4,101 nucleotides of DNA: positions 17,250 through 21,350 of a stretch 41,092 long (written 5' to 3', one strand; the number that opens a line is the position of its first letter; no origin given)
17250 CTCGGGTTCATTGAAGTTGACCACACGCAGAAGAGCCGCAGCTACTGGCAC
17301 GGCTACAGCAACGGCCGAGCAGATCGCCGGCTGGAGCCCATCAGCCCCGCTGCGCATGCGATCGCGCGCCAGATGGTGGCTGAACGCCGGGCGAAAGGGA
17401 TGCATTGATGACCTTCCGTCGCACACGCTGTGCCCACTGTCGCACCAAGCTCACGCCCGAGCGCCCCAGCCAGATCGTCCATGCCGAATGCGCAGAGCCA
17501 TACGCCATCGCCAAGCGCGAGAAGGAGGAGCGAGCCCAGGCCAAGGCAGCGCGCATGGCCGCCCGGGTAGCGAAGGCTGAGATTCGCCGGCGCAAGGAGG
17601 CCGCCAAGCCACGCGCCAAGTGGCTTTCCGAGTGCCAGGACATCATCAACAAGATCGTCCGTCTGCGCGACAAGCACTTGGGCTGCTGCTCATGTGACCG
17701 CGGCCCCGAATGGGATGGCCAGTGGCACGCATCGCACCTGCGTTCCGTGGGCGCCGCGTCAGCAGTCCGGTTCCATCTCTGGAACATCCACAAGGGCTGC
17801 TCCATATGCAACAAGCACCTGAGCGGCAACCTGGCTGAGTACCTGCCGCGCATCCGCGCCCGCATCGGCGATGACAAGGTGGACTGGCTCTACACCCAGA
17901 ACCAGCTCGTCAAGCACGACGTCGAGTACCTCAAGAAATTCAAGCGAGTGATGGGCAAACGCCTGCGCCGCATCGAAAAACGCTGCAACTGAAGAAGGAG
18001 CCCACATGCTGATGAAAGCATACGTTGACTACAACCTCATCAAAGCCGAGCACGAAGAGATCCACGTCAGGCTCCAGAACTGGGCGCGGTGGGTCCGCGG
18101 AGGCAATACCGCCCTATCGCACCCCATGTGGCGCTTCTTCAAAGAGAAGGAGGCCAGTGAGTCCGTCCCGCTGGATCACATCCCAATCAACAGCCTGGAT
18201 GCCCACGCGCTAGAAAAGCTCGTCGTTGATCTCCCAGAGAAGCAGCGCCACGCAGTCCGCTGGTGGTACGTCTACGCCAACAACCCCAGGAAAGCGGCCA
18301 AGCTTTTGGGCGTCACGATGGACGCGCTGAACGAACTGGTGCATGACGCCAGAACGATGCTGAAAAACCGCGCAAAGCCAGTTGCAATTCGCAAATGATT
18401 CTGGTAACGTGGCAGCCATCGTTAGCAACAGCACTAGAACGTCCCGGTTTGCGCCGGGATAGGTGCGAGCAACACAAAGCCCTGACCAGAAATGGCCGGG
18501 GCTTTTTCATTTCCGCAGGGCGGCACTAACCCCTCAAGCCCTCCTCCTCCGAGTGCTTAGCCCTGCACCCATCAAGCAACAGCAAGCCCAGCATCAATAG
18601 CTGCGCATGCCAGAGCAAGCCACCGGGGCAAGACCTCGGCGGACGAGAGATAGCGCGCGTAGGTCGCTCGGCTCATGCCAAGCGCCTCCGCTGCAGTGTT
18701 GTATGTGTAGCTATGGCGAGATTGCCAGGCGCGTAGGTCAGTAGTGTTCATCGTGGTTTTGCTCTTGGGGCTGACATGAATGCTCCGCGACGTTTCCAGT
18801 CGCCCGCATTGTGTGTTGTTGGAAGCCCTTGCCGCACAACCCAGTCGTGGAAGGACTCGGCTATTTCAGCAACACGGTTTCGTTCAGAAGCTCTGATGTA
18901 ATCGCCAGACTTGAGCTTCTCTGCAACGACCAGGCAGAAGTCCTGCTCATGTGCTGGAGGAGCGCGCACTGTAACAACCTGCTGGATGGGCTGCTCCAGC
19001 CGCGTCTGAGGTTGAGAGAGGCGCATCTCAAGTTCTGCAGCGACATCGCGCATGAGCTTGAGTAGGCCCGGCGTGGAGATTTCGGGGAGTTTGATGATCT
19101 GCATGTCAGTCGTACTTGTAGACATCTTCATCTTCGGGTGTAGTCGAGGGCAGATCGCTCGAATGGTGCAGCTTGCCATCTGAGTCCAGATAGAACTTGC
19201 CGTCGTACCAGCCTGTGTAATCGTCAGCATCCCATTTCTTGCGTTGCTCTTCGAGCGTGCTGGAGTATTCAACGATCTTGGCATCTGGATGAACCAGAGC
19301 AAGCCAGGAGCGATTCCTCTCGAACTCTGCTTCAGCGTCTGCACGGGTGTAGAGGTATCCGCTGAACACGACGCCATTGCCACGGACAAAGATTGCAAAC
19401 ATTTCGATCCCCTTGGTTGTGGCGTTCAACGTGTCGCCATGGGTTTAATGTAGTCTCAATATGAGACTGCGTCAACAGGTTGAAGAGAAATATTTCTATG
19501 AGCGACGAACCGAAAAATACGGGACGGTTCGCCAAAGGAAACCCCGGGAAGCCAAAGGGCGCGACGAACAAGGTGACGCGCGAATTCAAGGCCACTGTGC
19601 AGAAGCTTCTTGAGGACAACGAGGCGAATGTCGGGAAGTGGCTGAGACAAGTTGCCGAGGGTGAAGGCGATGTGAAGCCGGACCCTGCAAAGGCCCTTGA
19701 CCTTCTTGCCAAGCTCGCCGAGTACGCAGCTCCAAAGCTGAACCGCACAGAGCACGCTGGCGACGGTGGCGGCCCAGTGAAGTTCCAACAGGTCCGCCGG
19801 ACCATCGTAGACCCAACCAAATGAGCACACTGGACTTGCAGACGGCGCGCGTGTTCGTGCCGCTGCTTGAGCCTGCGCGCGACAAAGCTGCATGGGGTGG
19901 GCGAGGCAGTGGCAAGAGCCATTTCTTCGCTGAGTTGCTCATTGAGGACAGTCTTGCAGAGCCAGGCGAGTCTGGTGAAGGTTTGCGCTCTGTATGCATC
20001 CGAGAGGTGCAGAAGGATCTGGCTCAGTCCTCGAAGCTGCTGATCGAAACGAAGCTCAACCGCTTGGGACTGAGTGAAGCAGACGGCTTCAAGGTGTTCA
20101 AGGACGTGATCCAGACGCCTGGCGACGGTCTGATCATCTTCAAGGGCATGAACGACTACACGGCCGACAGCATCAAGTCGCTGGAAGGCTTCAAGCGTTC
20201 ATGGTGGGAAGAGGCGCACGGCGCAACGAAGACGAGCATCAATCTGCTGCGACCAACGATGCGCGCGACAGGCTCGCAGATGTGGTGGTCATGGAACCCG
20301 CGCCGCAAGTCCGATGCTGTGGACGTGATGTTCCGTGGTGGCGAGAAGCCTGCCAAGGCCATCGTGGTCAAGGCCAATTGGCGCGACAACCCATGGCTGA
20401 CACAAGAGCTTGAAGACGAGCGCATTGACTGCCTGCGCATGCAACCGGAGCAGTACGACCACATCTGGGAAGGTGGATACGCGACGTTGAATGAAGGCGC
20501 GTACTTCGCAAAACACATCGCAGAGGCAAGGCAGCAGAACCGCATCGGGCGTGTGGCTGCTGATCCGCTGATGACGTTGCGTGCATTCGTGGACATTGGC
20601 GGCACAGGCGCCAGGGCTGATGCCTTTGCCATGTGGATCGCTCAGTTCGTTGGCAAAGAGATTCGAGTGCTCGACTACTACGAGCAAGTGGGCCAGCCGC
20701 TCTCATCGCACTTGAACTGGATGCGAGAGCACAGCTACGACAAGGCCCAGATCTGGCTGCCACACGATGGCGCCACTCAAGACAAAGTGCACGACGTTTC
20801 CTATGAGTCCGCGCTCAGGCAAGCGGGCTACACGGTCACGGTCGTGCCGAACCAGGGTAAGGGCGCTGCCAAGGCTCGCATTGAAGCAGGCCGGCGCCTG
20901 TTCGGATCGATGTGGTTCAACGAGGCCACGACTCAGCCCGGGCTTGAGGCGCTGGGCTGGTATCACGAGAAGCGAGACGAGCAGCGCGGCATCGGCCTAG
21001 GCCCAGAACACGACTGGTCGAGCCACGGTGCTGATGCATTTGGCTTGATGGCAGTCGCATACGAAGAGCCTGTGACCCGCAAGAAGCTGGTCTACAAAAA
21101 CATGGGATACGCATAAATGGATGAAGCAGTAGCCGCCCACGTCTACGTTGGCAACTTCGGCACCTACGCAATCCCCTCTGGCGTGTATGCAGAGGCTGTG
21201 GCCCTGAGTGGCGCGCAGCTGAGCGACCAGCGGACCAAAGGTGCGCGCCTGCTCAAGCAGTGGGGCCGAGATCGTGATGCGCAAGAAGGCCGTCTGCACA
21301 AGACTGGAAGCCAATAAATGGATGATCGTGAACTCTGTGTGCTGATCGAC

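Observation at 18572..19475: Reverse-oriented three-gene cassette with a terminal mini-HTH and a palindrome inside its promoter: candidate acr-aca-type anti-defence operon (or novel defence/TA moron)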

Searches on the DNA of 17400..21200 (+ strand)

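Call 7: search_dna_similar(query=window:17400-21200:+, collection=phages, mode=distant, max_rows=30)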
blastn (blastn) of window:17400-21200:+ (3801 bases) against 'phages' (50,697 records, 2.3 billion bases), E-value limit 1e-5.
Records with a match: 28; places in all: 28; records where one place covers at least 80% of the query: 0.
Best place of each record, by identity: 60-80% 28.
By first word of the organism name: Vibrio 10; Sulfitobacter 7; Microcystis 2; Synechococcus 2; Bradyrhizobium 1; EBPR 1; Paracoccus 1; Xanthomonas 1; Rhizobium 1; Caudoviricetes 1; and 1 more.
By host as written in the record: Vibrio crassostreae 10; Sulfitobacter sp. CB2047 6; - 3; Bradyrhizobium elkanii USDA 76 1; Sulfitobacter sp. HGT1 1; Microcystis aeruginosa 1; Paracoccus marcusii strain KR4M-18 1; Xanthomonas campestris pv. campestris strain Ram 3-1 1; and 4 more.
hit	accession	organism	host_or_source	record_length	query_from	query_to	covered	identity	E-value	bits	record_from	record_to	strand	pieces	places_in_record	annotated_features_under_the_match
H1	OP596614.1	Bradyrhizobium phage ppBeUSDA76-2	Bradyrhizobium elkanii USDA 76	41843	2452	3656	32%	65.5%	3e-59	238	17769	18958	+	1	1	terminase large subunit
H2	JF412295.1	EBPR podovirus 2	-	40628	2593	3666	28%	66.5%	1e-70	275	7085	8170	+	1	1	gp16: terminase large subunit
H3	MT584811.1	Sulfitobacter phage phiGT1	Sulfitobacter sp. HGT1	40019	2964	3666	18%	66.1%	8e-41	176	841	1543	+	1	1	large terminase subunit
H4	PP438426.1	Microcystis phage Mae-JY35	Microcystis aeruginosa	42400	3046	3670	16%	70.5%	6e-74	287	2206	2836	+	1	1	terminase large subunit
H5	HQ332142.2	Sulfitobacter phage pCB2047-A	Sulfitobacter sp. CB2047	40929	3049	3671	16%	66.7%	2e-41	178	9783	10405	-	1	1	terminase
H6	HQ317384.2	Sulfitobacter phage pCB2047-C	Sulfitobacter sp. CB2047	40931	3049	3671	16%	66.7%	2e-41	178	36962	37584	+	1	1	terminase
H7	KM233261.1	Sulfitobacter phage NYA-2014a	Sulfitobacter sp. CB2047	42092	3049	3671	16%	66.7%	2e-41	178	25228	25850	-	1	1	terminase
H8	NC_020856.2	Sulfitobacter phage pCB2047-C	Sulfitobacter sp. CB2047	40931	3049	3671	16%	66.7%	2e-41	178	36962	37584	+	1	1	terminase large subunit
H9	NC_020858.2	Sulfitobacter phage pCB2047-A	Sulfitobacter sp. CB2047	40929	3049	3671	16%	66.7%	2e-41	178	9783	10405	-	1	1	terminase large subunit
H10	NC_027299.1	Sulfitobacter phage NYA-2014a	Sulfitobacter sp. CB2047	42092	3049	3671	16%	66.7%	2e-41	178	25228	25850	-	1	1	terminase large subunit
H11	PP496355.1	Microcystis phage Mvi-Yong1342-1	Microcystis viridis FACHB-1342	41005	3154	3659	13%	70.2%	1e-57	233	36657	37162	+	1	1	terminase large subunit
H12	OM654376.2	Paracoccus phage vB_PmaP_KLEP18-1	Paracoccus marcusii strain KR4M-18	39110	3162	3662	13%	66.3%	3e-20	107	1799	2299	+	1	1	terminase large subunit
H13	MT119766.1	Xanthomonas phage PBR31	Xanthomonas campestris pv. campestris ...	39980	2441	2939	8%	70.6%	6e-11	150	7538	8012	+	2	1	putative terminase protein large subunit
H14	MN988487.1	Rhizobium phage RHph_Y1_10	Rhizobium etli Y1_10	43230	3451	3671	6%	70.5%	9e-15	91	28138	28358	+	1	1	terminase large subunit protein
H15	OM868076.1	Synechococcus phage Yong-M3-232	Synechococcus sp. PCC 7002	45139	2729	2915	5%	73.3%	7e-16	93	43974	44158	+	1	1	terminase large subunit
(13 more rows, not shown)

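Call 111: search_rna_families(source=window, start=18300, end=19700, threshold=evalue, max_evalue=10)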
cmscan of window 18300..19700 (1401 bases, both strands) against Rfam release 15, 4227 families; matches with E-value up to 10: 6.
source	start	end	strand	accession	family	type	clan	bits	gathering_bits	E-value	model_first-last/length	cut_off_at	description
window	18469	18497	-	RF02929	algC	Cis-reg;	-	18.8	33.8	1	9-38/52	no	algC RNA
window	18543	18645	-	RF03256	mir-1286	Gene; miRNA;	-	17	70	2.8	1-76/76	no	mir-1286 microRNA precursor family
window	18766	18808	+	RF02806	PyrR208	Gene; snRNA; snoRNA; HACA-box;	-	16.4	64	2.6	1-60/60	no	Pyrobaculum sRNA 208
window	18435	18504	+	RF02236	asX2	Gene; sRNA;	-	15.5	70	5.2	1-87/87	no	Xanthomonas sRNA asX2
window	19443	19500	+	RF03036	osmY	Gene; sRNA;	-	15.4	46.9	1.7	1-72/72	no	osmY RNA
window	19423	19520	-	RF00552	rncO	Cis-reg;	-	14.8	43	2.2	1-214/214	no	rncO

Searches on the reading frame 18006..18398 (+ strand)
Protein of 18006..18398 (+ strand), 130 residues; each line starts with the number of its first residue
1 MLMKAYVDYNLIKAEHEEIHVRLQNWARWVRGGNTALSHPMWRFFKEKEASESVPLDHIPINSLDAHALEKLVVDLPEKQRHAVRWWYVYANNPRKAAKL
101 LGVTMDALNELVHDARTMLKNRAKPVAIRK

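Call 3: search_protein_families(library=pfam, proteins=[window:18006-18398:+], max_evalue=1)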
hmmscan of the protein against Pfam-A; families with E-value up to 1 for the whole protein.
window:18006-18398:+ (130 aa): 0 families

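Call 4: search_protein_families(library=phrogs, proteins=[window:18006-18398:+], max_evalue=1)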
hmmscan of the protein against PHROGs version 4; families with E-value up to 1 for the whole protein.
window:18006-18398:+ (130 aa): 3 families
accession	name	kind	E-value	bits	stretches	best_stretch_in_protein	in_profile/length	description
phrog_79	-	transcription regulation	0.00022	21.9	1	3-122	6-136/156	anti-termination protein Q-like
phrog_19609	-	unknown function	0.00099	20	1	18-107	2-91/133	-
phrog_1740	-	transcription regulation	0.037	13.5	1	67-124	160-217/567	RNA polymerase sigma factor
